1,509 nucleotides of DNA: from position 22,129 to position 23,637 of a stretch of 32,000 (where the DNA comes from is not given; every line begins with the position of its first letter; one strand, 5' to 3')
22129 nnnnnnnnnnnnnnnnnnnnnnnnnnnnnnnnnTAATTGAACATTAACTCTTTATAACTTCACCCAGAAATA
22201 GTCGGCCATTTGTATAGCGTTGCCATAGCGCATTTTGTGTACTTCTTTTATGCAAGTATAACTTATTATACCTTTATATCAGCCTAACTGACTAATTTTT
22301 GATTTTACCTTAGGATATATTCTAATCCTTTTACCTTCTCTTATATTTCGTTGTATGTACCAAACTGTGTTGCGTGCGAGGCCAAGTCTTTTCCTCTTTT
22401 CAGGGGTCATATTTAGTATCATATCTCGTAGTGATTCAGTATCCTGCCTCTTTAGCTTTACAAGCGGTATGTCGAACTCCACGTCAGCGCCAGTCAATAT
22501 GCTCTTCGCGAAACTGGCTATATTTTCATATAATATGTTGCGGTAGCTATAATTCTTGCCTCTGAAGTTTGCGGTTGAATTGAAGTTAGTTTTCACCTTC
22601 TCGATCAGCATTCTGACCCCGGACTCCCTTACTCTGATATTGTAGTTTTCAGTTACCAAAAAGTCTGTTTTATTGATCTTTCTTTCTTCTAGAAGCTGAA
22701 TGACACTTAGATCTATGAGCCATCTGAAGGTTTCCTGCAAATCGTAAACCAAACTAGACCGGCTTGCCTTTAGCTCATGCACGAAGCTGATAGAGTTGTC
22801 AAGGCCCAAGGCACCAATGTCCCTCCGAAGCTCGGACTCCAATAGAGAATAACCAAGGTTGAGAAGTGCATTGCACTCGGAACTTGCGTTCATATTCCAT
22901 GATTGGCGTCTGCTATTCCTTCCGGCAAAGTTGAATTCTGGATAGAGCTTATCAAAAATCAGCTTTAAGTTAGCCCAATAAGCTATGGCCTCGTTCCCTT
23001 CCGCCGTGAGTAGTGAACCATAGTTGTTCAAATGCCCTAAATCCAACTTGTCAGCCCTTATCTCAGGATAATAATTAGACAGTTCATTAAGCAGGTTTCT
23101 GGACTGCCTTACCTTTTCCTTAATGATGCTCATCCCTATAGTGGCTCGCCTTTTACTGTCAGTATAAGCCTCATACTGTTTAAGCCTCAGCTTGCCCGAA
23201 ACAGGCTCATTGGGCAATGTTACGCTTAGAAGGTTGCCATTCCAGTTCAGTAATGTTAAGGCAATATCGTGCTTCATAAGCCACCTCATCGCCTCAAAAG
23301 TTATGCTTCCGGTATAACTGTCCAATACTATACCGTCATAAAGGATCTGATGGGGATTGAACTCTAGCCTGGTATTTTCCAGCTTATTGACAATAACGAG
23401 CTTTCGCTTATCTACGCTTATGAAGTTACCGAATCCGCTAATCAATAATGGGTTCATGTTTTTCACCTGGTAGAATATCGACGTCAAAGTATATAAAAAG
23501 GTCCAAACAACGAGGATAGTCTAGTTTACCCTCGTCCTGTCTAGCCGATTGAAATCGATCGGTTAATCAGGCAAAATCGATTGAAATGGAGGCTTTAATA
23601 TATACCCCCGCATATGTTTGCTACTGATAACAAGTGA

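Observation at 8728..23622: Apparently intact casposon inserted at the 3' end of tRNA-Leu(GAG)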

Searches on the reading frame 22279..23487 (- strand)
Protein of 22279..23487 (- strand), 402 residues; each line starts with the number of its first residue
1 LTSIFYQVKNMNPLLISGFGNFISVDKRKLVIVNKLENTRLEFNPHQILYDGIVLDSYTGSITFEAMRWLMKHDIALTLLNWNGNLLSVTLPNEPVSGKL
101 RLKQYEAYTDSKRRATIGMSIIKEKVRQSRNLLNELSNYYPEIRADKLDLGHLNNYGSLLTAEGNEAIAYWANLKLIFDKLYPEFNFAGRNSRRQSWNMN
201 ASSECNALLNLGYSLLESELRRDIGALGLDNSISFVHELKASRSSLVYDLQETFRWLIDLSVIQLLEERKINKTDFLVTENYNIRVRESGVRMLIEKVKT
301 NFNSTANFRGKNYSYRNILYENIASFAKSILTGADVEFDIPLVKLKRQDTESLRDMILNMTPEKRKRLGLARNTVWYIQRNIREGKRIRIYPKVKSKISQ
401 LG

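Call 8: search_protein_families(library=pfam, proteins=[window:22279-23487:-], max_evalue=0.01)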
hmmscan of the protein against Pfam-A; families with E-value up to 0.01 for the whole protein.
window:22279-23487:- (402 aa): 1 family
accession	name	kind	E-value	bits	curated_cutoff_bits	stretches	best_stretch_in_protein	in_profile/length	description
PF01867.21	Cas_Cas1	-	1.6e-50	172.3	22.3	1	14-298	1-281/283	CRISPR associated protein Cas1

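Call 10: search_protein_families(library=ncbifam, proteins=[window:22279-23487:-], max_evalue=0.01)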
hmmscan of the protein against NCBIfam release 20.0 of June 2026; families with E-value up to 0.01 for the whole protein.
window:22279-23487:- (402 aa): 9 families
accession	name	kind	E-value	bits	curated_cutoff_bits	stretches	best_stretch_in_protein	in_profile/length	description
TIGR00287.1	cas1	equivalog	1.5e-48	165.5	71.7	1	14-333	2-322/327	CRISPR-associated endonuclease Cas1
NF049935.1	cas4g_cas1g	exception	1.3e-31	109.7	560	1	6-301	209-502/546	CRISPR-associated endonuclease Cas4g/Cas1g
TIGR03641.1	cas1_HMARI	exception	3.6e-29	102.1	304.1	1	61-332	44-313/324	type I-B CRISPR-associated endonuclease Cas1b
TIGR03640.1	cas1_DVULG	exception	2.1e-28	99.5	385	1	11-297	3-293/340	type I-C CRISPR-associated endonuclease Cas1c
TIGR04093.1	cas1_CYANO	exception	6.5e-27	94.3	385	1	44-306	35-295/334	type I-D CRISPR-associated endonuclease Cas1d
TIGR03983.1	cas1_MYXAN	equivalog_domain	2.4e-21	76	358.05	1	53-307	50-309/347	type I-MYXAN CRISPR-associated endonuclease Cas1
TIGR03639.1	cas1_NMENI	exception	1.6e-19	70.3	120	1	21-274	10-240/278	type II CRISPR-associated endonuclease Cas1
TIGR04329.1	cas1_PREFRAN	exception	7.8e-15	54.8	300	1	23-287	18-272/317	type V CRISPR-associated endonuclease Cas1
TIGR03638.1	cas1_ECOLI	exception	9.5e-06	25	215.6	1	188-258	157-223/269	type I-E CRISPR-associated endonuclease Cas1e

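Call 12: search_solved_structures(query=window:22279-23457:-, max_evalue=0.001, show_alignments=1)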
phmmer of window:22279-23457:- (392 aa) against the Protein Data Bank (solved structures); distinct sequences matched with E-value up to 0.001: 11.
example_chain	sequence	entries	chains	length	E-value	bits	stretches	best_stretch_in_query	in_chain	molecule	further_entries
6opm_A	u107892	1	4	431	8.4e-66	225.7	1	3-386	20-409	CRISPR-associated endonuclease Cas1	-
4n06_A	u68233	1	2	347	4.9e-23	85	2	148-310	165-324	CRISPR-associated endonuclease Cas1 1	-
7cr6_A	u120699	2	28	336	1e-19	74.1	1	35-286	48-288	CRISPR-associated endonuclease Cas1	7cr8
8d3l_A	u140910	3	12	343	8.8e-14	54.6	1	2-305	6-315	CRISPR-associated endonuclease Cas1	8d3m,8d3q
8d3p_A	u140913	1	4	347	9.2e-14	54.5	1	2-305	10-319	CRISPR-associated endonuclease Cas1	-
2yzs_A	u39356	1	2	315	5.1e-11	45.5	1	53-296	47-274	Putative uncharacterized protein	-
7ei1_A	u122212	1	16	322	1.1e-08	37.8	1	51-297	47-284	CRISPR-associated endonuclease Cas1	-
4xtk_A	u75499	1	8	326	2.2e-08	36.8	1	57-296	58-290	CRISPR-associated endonuclease Cas1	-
4wj0_A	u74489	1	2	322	1.1e-06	31.3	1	51-286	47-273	CRISPR-associated endonuclease Cas1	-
7mi4_A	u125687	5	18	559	1.8e-05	27.3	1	53-268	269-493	CRISPR-associated exonuclease Cas4/endonuclease Cas1 fusion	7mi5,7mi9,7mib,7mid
7kft_D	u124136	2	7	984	0.00095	21.6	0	6-271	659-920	Cas6-RT-Cas1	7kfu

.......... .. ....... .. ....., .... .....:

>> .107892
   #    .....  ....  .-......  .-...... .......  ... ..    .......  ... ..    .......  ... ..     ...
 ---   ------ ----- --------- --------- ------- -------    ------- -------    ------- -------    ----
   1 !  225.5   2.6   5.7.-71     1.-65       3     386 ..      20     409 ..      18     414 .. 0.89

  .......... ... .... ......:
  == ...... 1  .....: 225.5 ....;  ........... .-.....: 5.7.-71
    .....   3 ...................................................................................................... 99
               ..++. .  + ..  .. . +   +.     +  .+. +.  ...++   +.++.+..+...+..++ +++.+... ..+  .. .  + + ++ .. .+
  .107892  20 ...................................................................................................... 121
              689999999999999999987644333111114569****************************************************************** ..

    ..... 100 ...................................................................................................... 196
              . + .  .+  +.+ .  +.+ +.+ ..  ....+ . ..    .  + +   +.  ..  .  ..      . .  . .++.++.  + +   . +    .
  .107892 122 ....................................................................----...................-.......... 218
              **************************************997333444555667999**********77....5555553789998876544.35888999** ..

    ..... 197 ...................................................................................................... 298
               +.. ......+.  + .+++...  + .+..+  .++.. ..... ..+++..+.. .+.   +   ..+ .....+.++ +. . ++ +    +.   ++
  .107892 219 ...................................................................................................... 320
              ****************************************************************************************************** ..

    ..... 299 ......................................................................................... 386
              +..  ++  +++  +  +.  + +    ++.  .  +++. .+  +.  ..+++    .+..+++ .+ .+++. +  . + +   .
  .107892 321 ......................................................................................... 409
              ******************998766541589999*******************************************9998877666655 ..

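Call 15: find_homologous_proteins(query=window:22279-23457:-, max_evalue=1e-20)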
Query window:22279-23457:- (392 aa): 882 proteins with E <= 1e-20 among 6219 candidates; the best 120 are listed.
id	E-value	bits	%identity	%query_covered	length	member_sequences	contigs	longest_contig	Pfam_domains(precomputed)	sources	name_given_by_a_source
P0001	2.1e-222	756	88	100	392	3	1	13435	PF01867.22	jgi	jgi:CRISPR-associated protein Cas1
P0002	2.9e-209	713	81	99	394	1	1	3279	PF01867.22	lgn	-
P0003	1.3e-179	615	70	99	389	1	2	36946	PF01867.22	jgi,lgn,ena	jgi:CRISPR-associated protein Cas1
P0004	1.2e-174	599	69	98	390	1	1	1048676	PF01867.22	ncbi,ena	-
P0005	1.7e-148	513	60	99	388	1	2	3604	PF01867.22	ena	-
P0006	2.9e-147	509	59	99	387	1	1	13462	PF01867.22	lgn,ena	-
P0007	1.7e-145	503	58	99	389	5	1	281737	PF01867.22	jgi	jgi:CRISPR-associated protein Cas1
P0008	2.6e-145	502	58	99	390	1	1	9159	PF01867.22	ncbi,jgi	jgi:CRISPR-associated protein Cas1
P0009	7.4e-145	501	57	99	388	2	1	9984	PF01867.22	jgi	jgi:CRISP-associated protein Cas1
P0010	8.6e-144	497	56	100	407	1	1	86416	PF01867.22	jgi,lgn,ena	-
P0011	2.5e-143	496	58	99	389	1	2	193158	PF01867.22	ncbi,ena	-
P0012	3.2e-143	495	57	99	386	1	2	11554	PF01867.22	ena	-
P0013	4.5e-143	495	58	99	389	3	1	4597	PF01867.22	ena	-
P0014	7.0e-143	494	56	99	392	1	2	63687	PF01867.22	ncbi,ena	-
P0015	4.0e-142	492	56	99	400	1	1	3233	PF01867.22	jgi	jgi:CRISPR-associated protein Cas1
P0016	5.2e-142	491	58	99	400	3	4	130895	PF01867.22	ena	-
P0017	3.2e-141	489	58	99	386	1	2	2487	PF01867.22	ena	-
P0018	1.1e-140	487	57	99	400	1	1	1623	PF01867.22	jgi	-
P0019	1.2e-140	487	56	99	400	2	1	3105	PF01867.22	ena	-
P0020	2.9e-140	486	57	99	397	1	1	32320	PF01867.22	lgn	-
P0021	2.8e-139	482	56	99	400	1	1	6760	PF01867.22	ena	-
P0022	5.5e-139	481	58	99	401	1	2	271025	PF01867.22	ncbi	-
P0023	1.7e-138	480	56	99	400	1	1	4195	PF01867.22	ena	-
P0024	2.2e-138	479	56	99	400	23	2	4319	PF01867.22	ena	-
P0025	2.6e-138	479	56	99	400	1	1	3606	PF01867.22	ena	-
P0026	4.1e-138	479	56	99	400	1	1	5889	PF01867.22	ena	-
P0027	8.3e-138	478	55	99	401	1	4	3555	PF01867.22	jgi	-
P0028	9.9e-138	477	56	99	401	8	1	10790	PF01867.22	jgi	jgi:CRISPR-associated protein Cas1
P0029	5.3e-137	475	55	99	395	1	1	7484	PF01867.22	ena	-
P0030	9.2e-137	474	55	99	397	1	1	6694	PF01867.22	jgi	-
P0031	1.4e-136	473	56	99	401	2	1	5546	PF01867.22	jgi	jgi:CRISPR-associated protein Cas1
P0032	2.4e-136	473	56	99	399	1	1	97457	PF01867.22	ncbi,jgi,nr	ncbi:MAG: CRISPR-associated endonuclease Cas1 [Candidatus Marsarchaeota archaeon]|nr:CRISPR-associat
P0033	2.8e-136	473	56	99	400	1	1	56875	PF01867.22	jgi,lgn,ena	-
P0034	2.3e-135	469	55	99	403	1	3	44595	PF01867.22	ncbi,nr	ncbi:MAG: CRISPR-associated endonuclease Cas1 [Candidatus Micrarchaeota archaeon]|nr:CRISPR-associat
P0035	2.8e-135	469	55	99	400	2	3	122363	PF01867.22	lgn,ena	-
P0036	3.5e-134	466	55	100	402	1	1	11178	PF01867.22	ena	-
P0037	4.9e-134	465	57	99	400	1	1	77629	PF01867.22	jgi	jgi:CRISPR-associated protein Cas1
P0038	7.6e-134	465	56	98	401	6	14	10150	PF01867.22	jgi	jgi:CRISPR-associated protein Cas1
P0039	1.0e-133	464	55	99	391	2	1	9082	PF01867.22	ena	-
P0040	1.6e-133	463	55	99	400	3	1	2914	PF01867.22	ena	-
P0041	1.8e-133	463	53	99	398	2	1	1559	PF01867.22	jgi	-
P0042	2.1e-133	463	53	99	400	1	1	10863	PF01867.22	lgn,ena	-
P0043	3.2e-133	462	61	90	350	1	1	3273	PF01867.22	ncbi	ncbi:MAG: CRISPR-associated endonuclease Cas1, partial [Candidatus Parvarchaeum sp.]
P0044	5.6e-133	462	54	99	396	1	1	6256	PF01867.22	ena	-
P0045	6.8e-133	461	55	99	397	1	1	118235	PF01867.22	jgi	jgi:CRISPR-associated protein Cas1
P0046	1.2e-132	461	53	99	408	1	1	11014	PF01867.22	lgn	-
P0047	8.4e-132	458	54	99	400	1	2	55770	PF01867.22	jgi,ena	jgi:CRISPR-associated protein Cas1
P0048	9.0e-132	458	52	99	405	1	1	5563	PF01867.22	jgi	jgi:CRISPR-associated protein Cas1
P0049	1.2e-131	457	54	99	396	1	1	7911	PF01867.22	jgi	jgi:CRISPR-associated protein Cas1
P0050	1.6e-131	457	53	99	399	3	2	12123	PF01867.22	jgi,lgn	jgi:CRISPR-associated protein Cas1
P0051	1.8e-131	457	55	98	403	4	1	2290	PF01867.22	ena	-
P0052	2.3e-131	456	55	99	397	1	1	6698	PF01867.22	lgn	-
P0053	3.2e-130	453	52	99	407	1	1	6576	PF01867.22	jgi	jgi:CRISPR-associated protein Cas1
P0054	3.4e-130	452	52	99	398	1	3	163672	PF01867.22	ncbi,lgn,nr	ncbi:MAG: CRISPR-associated endonuclease Cas1 [Candidatus Micrarchaeota archaeon]|nr:CRISPR-associat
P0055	3.7e-130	452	55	99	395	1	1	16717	PF01867.22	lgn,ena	-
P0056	5.1e-130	452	53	99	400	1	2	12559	PF01867.22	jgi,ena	jgi:CRISPR-associated protein Cas1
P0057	6.3e-130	452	55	99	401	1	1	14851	PF01867.22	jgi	jgi:CRISPR-associated protein Cas1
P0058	1.0e-129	451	53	99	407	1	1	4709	PF01867.22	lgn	-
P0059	2.3e-129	450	55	99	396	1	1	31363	PF01867.22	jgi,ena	jgi:CRISPR-associated protein Cas1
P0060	2.5e-129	450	54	99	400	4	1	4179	PF01867.22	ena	-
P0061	2.5e-129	450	54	99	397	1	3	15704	PF01867.22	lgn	-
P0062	2.6e-129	450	52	99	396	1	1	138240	PF01867.22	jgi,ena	jgi:CRISPR-associated protein Cas1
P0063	3.2e-129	449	54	99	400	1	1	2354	PF01867.22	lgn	-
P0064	6.6e-129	448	52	99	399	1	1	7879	PF01867.22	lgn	-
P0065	6.6e-129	448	55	99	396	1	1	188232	PF01867.22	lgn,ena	-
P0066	9.6e-129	448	52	99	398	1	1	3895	PF01867.22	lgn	-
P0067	1.7e-128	447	52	99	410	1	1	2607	PF01867.22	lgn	-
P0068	2.0e-128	447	52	99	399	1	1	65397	PF01867.22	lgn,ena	-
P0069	2.2e-128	447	52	98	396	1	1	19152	PF01867.22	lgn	-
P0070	2.3e-128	446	51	99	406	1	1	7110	PF01867.22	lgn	-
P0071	3.0e-128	446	54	99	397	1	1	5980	PF01867.22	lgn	-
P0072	5.3e-128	445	53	99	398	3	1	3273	PF01867.22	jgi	jgi:CRISP-associated protein Cas1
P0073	9.1e-128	445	52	98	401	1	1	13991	PF01867.22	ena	-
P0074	1.0e-127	444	53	98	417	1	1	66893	PF01867.22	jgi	jgi:CRISPR-associated protein Cas1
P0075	1.1e-127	444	54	99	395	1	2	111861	PF01867.22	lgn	-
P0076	1.3e-127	444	54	99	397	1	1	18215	PF01867.22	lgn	-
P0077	2.3e-127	443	52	99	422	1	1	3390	PF01867.22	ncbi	ncbi:MAG: CRISPR-associated endonuclease Cas1 [Nitrosotalea sp.]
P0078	2.5e-127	443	51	99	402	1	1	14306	PF01867.22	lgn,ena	-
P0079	2.7e-127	443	51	99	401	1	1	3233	PF01867.22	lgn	-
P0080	3.6e-127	443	50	99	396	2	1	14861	PF01867.22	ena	-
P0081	8.1e-127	441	51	99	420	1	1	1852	PF01867.22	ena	-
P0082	8.1e-127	441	50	99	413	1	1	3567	PF01867.22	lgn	-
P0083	1.3e-126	441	52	99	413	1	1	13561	PF01867.22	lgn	-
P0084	1.6e-126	440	52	99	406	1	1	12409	PF01867.22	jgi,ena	-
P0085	4.2e-126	439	51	99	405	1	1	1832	PF01867.22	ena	-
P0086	4.3e-126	439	51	99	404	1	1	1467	PF01867.22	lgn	-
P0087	4.4e-126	439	50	99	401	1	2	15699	PF01867.22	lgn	-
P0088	7.0e-126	438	51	99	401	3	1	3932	PF01867.22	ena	-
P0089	8.9e-126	438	52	99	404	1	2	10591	PF01867.22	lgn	-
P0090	1.3e-125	437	51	99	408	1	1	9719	PF01867.22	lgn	-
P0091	1.3e-125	437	51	99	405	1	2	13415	PF01867.22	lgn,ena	-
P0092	1.6e-125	437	52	99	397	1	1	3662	PF01867.22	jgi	jgi:CRISPR-associated protein Cas1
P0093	2.3e-125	437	51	98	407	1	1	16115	PF01867.22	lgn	-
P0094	3.0e-125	436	53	99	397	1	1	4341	PF01867.22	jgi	jgi:CRISPR-associated protein Cas1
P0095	4.0e-125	436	51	99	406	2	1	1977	PF01867.22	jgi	-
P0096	4.1e-125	436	51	99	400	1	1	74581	PF01867.22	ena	-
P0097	4.9e-125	436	52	98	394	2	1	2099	PF01867.22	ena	-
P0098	5.1e-125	435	50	99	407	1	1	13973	PF01867.22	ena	-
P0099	5.4e-125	435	53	99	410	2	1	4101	PF01867.22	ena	-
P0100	6.1e-125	435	52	99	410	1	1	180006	PF01867.22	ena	-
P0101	9.4e-125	435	51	99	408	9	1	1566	PF01867.22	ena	-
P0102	9.5e-125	435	51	99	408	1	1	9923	PF01867.22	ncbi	-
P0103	1.0e-124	435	53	99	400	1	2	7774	PF01867.22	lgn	-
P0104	1.0e-124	434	51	99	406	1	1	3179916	PF01867.22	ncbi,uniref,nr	ncbi:CRISPR-associated endonuclease Cas1 [Methanocella arvoryzae]|uniref:CRISPR-associated endonucle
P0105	1.1e-124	434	52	99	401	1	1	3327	PF01867.22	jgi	jgi:CRISPR-associated protein Cas1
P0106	1.3e-124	434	52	99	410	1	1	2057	PF01867.22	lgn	-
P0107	1.5e-124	434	51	99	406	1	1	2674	PF01867.22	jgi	jgi:CRISPR-associated protein Cas1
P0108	1.6e-124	434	50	99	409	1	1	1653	PF01867.22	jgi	-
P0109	1.7e-124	434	54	99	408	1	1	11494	PF01867.22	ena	-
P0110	2.2e-124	433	58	89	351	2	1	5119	PF01867.22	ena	-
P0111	2.4e-124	433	53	99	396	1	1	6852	PF01867.22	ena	-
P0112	3.5e-124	433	52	99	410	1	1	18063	PF01867.22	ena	-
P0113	4.0e-124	433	53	99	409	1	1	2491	PF01867.22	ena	-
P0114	9.4e-124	431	50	100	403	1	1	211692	PF01867.22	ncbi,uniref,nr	ncbi:CRISPR-associated endonuclease Cas1 [Nitrosopumilus sp.]|uniref:CRISPR-associated endonuclease 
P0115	1.1e-123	431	52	99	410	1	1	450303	PF01867.22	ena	-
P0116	1.2e-123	431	53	99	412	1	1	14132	PF01867.22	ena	-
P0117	1.3e-123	431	51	99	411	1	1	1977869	PF01867.22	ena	-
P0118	1.3e-123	431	50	99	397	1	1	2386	PF01867.22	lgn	-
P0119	1.5e-123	431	52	99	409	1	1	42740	PF01867.22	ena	-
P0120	1.7e-123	430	51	100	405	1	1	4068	PF01867.22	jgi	jgi:CRISPR-associated protein Cas1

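Call 18: find_encoding_contigs(protein=window:22279-23457:-, flank=10000, max_places=6)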
Protein window:22279-23457:- (392 aa): no gene with exactly this product is on record in the collection.

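Call 19: find_encoding_contigs(protein=P0001, flank=10000, max_places=4)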
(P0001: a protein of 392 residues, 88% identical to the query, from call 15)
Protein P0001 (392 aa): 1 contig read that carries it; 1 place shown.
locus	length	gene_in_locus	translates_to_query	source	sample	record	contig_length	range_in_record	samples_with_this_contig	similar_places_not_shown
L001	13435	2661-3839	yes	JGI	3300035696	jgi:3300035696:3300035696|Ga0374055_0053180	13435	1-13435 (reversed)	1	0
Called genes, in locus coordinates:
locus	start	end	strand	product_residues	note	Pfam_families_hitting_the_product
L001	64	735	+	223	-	-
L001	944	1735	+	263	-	PF01507:PAPS_reduct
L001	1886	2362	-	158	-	PF13673:Acetyltransf_10, PF00583:Acetyltransf_1, PF13508:Acetyltransf_7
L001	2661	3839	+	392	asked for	PF01867:Cas_Cas1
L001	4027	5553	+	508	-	PF12161:HsdM_N, PF02384:N6_Mtase, PF05175:MTS (faint), PF07669:Eco57I (faint)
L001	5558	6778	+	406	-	PF01420:Methylase_S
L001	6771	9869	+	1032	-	PF04313:HSDR_N, PF04851:ResIII, PF18766:SWI2_SNF2, PF22679:T1R_D3-like, PF11867:T1RH-like_C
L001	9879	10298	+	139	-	PF03852:Vsr, PF04480:DUF559 (faint)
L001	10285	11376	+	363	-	PF00145:DNA_methylase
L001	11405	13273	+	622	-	PF13589:HATPase_c_3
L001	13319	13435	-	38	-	?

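Call 20: find_encoding_contigs(protein=P0004, flank=10000, max_places=4)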
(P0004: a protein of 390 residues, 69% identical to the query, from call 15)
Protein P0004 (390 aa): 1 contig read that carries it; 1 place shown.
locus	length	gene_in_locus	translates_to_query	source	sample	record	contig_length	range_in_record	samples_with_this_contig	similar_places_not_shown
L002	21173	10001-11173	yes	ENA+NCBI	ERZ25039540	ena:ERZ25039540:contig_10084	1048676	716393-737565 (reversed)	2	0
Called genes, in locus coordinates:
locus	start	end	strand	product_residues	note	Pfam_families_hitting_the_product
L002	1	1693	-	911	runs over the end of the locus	PF04313:HSDR_N (faint), PF04851:ResIII, PF18766:SWI2_SNF2, PF00270:DEAD, PF00271:Helicase_C, PF08463:EcoEI_R_C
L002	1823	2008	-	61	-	-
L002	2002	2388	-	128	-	-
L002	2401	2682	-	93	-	-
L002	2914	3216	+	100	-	PF13601:HTH_34 (weak)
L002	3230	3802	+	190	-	-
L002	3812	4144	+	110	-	PF02452:PemK_toxin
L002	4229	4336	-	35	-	-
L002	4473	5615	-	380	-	-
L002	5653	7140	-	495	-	-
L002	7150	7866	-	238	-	-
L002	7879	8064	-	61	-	-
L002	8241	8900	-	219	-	-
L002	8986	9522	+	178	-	-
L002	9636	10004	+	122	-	-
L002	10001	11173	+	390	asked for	PF01867:Cas_Cas1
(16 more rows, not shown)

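Call 21: find_encoding_contigs(protein=P0003, flank=10000, max_places=4)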
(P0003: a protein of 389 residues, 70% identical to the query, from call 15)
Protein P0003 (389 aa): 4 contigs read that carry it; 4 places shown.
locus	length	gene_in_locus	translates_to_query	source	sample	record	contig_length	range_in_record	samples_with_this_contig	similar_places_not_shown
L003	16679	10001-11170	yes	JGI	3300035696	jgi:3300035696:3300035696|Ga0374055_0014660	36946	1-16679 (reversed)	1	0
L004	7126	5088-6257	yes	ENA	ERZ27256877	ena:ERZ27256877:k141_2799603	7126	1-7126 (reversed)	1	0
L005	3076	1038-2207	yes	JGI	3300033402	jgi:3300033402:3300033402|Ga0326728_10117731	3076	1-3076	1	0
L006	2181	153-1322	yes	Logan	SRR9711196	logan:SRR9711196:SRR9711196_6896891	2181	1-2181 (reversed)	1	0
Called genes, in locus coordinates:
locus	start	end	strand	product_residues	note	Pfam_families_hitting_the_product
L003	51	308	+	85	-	-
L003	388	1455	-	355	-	PF00145:DNA_methylase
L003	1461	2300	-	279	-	PF09521:RE_NgoPII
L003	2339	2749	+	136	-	PF03852:Vsr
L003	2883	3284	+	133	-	-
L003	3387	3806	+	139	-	-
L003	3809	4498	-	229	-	-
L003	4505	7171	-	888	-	-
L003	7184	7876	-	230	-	-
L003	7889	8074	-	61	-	-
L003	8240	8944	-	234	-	-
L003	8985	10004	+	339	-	-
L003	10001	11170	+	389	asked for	PF01867:Cas_Cas1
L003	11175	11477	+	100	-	-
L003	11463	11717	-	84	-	PF01638:HxlR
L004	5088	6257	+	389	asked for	PF01867:Cas_Cas1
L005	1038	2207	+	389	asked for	PF01867:Cas_Cas1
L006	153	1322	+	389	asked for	PF01867:Cas_Cas1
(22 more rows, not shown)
